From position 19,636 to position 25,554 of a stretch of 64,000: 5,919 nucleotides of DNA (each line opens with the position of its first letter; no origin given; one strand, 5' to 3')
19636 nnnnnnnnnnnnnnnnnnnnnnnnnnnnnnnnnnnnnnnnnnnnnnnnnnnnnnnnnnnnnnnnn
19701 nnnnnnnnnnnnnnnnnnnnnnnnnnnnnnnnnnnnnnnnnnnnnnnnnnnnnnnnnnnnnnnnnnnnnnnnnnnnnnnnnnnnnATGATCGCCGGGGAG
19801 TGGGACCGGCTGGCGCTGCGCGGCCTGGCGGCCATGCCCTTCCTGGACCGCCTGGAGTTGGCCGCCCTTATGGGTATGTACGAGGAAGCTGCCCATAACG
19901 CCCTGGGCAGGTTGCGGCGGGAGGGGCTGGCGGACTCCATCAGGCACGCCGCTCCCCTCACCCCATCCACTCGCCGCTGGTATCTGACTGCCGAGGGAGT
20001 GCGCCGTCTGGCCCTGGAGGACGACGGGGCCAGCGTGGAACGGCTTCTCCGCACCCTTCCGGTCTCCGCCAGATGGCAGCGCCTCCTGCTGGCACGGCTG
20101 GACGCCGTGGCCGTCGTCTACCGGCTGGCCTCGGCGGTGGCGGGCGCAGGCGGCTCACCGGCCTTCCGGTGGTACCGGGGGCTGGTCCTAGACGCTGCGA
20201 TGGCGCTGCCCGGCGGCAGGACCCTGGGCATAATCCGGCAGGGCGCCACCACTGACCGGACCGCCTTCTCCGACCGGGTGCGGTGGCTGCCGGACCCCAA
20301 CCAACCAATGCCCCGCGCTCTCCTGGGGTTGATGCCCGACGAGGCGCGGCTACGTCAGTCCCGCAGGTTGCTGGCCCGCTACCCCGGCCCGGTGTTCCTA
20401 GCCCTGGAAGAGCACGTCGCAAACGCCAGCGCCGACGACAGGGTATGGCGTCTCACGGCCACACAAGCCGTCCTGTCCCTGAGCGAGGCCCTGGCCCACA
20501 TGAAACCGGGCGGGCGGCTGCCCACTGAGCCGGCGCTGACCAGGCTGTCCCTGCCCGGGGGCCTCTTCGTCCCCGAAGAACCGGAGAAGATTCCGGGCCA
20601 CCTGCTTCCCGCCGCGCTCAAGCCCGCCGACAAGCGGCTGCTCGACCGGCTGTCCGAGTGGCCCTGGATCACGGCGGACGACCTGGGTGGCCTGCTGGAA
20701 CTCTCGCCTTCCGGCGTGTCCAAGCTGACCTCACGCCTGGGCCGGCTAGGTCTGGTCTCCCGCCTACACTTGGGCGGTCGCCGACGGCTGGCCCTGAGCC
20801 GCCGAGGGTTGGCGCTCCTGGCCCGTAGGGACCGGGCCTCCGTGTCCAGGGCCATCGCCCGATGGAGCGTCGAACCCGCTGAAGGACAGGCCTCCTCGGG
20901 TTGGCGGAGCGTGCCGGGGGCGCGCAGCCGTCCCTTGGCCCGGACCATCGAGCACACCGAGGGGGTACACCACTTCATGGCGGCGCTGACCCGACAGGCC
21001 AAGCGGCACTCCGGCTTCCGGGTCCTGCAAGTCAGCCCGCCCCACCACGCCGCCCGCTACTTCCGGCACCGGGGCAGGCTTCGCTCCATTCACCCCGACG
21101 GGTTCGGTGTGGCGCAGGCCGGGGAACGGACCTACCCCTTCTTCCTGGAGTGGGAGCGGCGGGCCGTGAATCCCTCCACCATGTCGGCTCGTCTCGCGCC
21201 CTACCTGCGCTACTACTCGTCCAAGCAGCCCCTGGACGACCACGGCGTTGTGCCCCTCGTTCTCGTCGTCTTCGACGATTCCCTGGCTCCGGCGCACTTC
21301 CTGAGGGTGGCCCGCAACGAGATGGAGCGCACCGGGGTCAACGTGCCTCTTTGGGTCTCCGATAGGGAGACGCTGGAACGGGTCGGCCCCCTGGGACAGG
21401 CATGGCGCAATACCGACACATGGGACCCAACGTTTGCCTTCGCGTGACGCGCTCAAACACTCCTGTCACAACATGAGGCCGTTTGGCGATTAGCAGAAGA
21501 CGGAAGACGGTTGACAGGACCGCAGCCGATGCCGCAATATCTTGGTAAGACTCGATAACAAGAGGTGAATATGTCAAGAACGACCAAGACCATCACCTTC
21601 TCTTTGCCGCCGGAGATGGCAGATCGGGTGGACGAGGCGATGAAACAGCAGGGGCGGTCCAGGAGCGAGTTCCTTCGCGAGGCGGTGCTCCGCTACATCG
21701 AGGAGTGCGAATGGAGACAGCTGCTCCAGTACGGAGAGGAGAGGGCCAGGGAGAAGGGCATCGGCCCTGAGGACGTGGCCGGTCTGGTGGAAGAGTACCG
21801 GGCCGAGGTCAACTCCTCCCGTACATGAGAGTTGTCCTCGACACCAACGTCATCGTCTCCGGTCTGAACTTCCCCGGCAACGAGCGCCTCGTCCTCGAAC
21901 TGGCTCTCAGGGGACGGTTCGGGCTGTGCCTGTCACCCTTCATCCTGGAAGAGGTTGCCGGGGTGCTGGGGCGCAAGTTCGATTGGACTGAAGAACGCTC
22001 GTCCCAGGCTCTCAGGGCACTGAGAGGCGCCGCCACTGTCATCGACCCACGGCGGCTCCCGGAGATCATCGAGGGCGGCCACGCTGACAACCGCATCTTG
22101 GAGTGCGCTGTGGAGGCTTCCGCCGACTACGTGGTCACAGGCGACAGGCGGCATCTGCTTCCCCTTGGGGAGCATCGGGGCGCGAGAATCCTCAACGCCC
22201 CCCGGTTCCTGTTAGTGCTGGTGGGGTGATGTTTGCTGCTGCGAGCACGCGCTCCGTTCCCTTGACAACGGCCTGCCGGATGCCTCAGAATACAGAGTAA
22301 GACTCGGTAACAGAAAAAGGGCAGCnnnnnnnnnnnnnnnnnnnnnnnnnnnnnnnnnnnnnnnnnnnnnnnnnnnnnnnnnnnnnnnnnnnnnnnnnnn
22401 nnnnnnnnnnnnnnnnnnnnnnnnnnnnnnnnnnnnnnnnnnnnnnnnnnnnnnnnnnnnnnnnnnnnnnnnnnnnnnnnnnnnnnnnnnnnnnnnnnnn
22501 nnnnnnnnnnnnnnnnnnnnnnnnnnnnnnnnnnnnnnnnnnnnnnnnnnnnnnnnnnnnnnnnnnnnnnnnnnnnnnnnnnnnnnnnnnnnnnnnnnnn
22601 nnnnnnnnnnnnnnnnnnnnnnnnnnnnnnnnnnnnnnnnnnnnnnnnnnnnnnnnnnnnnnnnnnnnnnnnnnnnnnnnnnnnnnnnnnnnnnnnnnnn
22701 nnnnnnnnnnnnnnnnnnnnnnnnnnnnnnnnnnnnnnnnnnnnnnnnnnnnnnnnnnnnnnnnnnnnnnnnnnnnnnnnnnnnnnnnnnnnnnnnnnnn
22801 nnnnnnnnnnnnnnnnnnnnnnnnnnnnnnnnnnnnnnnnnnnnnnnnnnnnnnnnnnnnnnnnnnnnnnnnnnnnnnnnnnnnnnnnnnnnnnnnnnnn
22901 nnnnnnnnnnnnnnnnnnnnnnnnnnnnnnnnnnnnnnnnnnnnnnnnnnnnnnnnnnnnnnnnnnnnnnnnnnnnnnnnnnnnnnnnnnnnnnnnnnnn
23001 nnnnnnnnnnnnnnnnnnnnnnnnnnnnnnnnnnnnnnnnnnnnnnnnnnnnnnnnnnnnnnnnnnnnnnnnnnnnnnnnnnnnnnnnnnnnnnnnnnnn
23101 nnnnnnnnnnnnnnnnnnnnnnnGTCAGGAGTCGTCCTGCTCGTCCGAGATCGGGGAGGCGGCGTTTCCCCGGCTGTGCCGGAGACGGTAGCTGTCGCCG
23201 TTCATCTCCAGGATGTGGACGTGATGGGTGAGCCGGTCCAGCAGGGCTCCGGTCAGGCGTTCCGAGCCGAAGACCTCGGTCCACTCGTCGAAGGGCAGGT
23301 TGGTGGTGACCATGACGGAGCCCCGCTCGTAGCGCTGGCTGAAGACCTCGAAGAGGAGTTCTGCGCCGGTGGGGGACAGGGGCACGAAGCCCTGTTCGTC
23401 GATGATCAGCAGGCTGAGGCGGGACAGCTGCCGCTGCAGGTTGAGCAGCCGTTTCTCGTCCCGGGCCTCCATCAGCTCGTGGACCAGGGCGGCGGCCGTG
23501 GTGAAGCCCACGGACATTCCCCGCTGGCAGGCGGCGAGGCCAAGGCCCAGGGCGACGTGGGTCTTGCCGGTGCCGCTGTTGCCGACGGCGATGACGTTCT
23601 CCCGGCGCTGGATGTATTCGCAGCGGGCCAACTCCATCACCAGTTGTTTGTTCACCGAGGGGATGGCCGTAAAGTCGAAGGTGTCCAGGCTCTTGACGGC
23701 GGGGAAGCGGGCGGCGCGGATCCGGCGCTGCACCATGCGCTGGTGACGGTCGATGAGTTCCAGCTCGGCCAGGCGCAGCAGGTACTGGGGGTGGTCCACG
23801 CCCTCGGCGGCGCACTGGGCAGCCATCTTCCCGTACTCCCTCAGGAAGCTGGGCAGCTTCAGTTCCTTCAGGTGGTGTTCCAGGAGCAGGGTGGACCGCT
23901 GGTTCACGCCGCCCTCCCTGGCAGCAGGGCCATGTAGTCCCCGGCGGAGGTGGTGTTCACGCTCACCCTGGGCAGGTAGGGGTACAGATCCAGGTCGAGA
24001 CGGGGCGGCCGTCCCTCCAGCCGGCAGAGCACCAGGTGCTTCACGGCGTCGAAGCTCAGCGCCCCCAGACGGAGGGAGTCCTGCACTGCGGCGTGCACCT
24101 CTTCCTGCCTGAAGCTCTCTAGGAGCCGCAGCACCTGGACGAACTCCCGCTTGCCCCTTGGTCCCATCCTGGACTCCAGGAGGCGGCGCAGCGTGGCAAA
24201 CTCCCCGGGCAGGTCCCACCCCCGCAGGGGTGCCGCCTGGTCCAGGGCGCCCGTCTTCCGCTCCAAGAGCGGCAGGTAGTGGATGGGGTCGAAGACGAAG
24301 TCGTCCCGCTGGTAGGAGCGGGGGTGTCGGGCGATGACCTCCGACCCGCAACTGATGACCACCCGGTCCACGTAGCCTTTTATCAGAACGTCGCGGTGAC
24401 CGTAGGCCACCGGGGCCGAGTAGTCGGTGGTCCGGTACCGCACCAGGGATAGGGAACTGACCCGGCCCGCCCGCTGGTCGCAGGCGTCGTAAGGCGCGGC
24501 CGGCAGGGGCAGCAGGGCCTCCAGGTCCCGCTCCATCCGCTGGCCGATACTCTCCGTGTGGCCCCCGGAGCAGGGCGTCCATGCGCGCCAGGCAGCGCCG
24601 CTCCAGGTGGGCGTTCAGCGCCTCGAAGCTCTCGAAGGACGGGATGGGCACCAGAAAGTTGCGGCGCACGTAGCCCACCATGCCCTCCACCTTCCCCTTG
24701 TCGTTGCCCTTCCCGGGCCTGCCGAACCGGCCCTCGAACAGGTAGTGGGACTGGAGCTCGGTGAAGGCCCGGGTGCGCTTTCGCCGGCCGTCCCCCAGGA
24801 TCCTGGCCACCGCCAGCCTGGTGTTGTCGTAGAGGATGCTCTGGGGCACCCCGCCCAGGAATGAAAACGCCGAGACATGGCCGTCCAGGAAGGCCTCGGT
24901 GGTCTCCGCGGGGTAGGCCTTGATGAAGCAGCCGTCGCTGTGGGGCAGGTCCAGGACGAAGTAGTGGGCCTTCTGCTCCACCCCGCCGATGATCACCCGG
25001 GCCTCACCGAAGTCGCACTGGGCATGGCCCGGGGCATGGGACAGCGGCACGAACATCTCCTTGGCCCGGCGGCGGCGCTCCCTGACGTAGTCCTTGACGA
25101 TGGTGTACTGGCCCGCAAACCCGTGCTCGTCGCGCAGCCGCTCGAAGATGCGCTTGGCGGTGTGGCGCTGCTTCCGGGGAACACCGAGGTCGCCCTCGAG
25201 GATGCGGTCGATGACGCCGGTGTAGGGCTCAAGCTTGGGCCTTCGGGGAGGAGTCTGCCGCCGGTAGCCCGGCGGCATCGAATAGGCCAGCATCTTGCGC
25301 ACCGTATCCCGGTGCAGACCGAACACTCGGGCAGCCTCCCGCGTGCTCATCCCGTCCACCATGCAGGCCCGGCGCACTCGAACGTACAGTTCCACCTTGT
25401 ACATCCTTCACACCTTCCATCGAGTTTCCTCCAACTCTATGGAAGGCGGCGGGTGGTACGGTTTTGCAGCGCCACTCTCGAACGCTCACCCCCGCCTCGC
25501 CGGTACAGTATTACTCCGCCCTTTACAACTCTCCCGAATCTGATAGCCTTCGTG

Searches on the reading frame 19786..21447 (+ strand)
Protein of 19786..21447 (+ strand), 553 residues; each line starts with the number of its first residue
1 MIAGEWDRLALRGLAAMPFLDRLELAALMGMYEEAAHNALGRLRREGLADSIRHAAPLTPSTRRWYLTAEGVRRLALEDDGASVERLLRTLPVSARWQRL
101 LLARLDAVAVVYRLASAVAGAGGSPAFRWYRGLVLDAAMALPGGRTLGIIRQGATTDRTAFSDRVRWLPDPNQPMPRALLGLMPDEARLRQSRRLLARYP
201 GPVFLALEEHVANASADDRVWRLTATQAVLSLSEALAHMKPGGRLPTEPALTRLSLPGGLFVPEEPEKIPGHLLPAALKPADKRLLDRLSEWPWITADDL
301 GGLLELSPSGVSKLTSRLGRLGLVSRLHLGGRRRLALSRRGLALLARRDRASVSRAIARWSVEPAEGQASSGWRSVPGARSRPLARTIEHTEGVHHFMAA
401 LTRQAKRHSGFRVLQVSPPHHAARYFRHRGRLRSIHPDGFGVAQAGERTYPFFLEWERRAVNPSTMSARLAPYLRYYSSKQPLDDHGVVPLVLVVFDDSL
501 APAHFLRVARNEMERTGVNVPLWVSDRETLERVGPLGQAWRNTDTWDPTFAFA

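Call 58: search_protein_families(library=pfam, proteins=[window:19786-21447:+], max_evalue=0.001)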
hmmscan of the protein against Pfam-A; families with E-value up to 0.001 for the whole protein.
window:19786-21447:+ (553 aa): 3 families
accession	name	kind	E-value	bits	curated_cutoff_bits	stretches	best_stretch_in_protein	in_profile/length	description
PF13814.12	Replic_Relax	-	6.7e-11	43.1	25.3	1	318-492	36-191/191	Replication-relaxation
PF13545.12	HTH_Crp_2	-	2.6e-06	27.7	27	0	20-50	23-53/70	Crp-like helix-turn-helix domain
PF01047.28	MarR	-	0.00044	20.5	24.6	0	284-328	7-51/59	MarR family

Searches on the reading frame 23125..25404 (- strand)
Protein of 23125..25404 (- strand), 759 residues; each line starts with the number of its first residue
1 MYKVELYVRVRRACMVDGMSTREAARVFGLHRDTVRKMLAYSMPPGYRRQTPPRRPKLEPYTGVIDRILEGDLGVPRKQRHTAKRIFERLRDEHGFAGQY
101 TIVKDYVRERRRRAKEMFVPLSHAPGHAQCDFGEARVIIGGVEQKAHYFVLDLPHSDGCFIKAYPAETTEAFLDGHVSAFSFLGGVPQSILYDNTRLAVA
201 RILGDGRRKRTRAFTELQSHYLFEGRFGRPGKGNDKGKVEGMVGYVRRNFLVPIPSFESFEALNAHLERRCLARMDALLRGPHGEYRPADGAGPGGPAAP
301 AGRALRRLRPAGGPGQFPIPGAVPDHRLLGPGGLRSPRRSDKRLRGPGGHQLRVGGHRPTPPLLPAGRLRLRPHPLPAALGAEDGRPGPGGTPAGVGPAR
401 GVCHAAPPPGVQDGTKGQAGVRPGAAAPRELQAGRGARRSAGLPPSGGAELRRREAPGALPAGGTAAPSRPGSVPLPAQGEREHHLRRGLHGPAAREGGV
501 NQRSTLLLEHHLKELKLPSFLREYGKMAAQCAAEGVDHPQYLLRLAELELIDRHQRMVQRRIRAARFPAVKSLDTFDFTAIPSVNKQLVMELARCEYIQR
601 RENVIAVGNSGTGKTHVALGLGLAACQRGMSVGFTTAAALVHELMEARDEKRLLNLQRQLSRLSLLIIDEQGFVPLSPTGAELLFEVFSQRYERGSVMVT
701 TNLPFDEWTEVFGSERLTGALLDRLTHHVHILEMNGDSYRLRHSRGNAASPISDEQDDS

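Call 58: search_protein_families(library=pfam, proteins=[window:23125-25404:-], max_evalue=0.001)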
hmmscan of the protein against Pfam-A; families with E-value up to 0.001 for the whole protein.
window:23125-25404:- (759 aa): 2 families
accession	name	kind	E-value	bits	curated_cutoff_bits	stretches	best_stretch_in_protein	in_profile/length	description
PF01695.23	IstB_IS21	-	2.9e-73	246.7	24.1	1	511-745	2-236/238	IstB-like ATP binding protein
PF00308.24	Bac_DnaA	-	1.7e-05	25.5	23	1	604-700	37-135/162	Bacterial DnaA ATPAse domain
